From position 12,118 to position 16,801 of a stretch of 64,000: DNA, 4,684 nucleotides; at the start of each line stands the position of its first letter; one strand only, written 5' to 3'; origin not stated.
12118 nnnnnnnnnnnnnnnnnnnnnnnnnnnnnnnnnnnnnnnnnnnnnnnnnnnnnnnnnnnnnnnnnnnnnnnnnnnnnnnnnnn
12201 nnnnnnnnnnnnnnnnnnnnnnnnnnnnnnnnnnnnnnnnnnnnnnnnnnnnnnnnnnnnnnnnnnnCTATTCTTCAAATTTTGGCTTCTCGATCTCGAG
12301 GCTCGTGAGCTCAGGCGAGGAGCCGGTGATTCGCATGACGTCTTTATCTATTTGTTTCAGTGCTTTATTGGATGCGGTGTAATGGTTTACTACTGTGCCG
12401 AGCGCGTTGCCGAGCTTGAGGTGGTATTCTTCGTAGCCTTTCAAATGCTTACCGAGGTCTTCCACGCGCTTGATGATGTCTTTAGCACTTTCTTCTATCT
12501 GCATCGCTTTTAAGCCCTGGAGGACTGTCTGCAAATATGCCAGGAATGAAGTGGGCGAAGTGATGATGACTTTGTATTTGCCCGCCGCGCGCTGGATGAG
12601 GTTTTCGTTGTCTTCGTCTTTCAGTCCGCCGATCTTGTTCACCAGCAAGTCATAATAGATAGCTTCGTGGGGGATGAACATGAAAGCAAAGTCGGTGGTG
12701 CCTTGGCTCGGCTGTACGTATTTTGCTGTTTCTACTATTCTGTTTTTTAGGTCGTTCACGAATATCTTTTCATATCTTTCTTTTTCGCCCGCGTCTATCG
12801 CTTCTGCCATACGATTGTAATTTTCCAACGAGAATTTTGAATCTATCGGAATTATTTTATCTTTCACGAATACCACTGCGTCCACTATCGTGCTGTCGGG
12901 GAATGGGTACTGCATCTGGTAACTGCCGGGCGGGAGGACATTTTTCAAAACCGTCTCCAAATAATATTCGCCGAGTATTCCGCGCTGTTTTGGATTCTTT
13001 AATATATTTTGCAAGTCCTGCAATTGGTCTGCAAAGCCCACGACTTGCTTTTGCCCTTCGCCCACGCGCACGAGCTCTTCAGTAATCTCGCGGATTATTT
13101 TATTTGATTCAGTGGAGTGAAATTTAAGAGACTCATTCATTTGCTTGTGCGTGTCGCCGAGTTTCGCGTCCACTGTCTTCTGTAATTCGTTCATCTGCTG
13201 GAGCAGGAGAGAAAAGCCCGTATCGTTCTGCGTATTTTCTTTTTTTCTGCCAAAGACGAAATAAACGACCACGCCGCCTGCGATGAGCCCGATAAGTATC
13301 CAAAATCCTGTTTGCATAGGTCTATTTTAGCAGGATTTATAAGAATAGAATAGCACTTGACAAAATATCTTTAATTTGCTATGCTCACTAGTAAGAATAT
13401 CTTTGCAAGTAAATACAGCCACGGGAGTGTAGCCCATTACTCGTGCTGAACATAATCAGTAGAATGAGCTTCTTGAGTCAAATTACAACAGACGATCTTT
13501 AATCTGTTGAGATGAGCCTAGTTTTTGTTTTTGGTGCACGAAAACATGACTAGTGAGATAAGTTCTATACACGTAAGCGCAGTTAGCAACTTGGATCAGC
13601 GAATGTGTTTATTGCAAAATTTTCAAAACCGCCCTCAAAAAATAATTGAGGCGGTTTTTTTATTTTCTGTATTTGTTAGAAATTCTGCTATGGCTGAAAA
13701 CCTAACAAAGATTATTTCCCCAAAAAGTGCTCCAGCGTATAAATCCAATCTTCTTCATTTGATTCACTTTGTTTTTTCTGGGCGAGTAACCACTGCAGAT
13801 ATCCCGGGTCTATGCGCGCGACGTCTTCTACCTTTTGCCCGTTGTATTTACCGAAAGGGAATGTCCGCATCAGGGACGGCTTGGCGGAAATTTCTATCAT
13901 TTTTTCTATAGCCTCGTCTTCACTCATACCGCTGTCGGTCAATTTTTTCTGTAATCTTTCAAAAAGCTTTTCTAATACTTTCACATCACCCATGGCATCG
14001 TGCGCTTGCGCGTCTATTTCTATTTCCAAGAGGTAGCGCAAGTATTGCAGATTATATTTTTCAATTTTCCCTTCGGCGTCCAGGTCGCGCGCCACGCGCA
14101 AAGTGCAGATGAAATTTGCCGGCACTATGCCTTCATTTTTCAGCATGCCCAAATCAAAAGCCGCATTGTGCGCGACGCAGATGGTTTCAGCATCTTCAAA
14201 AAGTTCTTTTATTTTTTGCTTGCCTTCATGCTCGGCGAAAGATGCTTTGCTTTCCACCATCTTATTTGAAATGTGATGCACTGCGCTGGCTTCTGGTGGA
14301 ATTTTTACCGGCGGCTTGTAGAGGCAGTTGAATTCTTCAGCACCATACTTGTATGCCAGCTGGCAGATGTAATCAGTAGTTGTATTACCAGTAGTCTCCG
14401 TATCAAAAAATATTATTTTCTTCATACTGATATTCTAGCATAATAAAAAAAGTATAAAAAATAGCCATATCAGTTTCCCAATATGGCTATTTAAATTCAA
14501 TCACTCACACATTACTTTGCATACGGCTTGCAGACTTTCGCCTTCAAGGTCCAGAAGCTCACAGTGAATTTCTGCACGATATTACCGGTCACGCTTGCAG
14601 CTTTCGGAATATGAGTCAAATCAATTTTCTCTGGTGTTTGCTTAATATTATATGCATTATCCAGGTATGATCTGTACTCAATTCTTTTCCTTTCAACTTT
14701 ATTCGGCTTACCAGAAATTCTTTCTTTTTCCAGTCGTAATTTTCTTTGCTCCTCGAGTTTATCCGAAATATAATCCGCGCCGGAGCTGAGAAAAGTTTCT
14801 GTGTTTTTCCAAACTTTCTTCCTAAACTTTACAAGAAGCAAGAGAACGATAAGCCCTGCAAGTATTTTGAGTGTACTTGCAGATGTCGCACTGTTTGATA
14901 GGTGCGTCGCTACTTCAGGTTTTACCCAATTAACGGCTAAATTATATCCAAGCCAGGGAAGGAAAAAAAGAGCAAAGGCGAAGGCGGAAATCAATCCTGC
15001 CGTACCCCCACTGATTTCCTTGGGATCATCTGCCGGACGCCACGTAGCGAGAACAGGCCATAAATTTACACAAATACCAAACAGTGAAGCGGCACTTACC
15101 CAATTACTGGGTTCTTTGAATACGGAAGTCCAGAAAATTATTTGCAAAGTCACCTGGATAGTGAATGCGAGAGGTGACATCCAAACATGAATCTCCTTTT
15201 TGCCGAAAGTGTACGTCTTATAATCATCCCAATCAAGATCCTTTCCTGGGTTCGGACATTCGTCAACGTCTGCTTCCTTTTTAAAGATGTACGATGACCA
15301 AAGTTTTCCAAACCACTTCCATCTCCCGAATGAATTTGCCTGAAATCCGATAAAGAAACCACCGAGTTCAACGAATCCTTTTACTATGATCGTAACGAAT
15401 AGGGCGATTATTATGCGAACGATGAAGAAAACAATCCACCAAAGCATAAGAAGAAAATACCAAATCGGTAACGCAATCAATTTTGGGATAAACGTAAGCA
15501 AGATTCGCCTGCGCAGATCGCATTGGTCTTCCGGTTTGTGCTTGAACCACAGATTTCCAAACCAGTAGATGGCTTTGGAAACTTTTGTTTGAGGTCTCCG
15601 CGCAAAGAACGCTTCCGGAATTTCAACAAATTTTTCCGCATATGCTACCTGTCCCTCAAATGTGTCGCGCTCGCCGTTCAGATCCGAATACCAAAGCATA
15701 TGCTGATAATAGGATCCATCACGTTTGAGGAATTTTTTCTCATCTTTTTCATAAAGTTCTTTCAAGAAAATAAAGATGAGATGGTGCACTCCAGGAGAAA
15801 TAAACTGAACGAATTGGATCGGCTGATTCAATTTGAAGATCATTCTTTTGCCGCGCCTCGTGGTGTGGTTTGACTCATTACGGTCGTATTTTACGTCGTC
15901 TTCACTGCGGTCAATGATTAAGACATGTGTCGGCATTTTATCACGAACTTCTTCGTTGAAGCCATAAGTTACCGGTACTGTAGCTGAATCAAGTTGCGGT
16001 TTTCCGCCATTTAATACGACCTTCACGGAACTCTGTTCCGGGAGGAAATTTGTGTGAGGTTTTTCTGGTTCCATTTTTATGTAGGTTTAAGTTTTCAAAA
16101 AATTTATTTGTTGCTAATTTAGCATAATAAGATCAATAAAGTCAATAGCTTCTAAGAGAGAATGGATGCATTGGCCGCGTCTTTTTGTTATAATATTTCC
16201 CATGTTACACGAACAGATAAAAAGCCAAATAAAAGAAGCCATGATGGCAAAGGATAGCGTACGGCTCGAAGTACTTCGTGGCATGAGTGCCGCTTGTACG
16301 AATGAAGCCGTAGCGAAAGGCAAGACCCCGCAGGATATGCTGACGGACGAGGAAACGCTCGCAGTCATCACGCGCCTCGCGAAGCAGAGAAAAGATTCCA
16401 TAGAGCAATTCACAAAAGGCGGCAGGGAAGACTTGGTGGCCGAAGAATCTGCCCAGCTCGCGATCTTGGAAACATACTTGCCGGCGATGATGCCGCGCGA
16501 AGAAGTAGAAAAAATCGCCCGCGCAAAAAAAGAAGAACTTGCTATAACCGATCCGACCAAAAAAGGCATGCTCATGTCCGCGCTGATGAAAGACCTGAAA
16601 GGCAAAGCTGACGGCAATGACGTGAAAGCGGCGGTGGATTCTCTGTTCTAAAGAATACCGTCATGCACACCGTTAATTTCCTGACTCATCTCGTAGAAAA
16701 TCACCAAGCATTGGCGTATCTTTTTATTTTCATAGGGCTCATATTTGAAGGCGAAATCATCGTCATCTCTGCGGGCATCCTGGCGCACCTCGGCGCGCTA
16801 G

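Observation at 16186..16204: Pervasive leaderless promoter architecture: -10 box, often extended TGn, 6-8 nt upstream of the ATG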

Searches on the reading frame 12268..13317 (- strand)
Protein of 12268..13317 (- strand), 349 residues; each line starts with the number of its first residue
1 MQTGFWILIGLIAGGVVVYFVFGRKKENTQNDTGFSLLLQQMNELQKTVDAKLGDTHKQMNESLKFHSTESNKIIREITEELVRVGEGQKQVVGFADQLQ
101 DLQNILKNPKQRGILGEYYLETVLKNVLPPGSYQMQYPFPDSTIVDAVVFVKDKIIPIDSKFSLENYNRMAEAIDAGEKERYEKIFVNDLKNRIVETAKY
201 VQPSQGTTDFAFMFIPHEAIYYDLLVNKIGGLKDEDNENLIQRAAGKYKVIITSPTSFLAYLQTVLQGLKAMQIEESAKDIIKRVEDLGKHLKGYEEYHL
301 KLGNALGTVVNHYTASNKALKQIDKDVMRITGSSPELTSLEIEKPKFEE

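Call 50: search_protein_families(library=pfam, proteins=[window:12268-13317:-], max_evalue=0.001)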
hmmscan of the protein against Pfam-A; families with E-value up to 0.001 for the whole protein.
window:12268-13317:- (349 aa): 1 family
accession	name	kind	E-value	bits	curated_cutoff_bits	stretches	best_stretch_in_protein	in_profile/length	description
PF02646.22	RmuC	-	1.2e-49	169.4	26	1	40-329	1-273/291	RmuC family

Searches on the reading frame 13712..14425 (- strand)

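Call 50: search_protein_families(library=pfam, proteins=[window:13712-14425:-], max_evalue=0.001)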
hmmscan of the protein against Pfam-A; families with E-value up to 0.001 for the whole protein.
window:13712-14425:- (237 aa): 3 families
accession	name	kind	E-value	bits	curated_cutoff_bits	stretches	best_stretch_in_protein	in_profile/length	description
PF00929.31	RNase_T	-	1.4e-16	61.9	24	1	5-155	1-164/164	Exonuclease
PF20600.3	ExoX-like_C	-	1.4e-11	44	26.5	1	189-216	1-28/30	Exodeoxyribonuclease X-like C-terminal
PF01612.26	DNA_pol_A_exo1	-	1.9e-08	34.7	23.6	1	57-138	63-133/173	3'-5' exonuclease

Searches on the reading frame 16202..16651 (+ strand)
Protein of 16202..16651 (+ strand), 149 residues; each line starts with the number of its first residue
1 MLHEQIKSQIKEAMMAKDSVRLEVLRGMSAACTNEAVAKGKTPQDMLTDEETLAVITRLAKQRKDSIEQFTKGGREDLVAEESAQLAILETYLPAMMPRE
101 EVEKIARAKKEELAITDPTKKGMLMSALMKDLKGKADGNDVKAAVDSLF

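Call 49: search_protein_families(library=pfam, proteins=[window:16202-16651:+], max_evalue=0.001)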
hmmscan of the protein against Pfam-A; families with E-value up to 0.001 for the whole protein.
window:16202-16651:+ (149 aa): 1 family
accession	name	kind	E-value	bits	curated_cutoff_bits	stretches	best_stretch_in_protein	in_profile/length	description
PF09424.15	YqeY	-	3.4e-37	128.2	27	1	4-147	2-141/143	Yqey-like protein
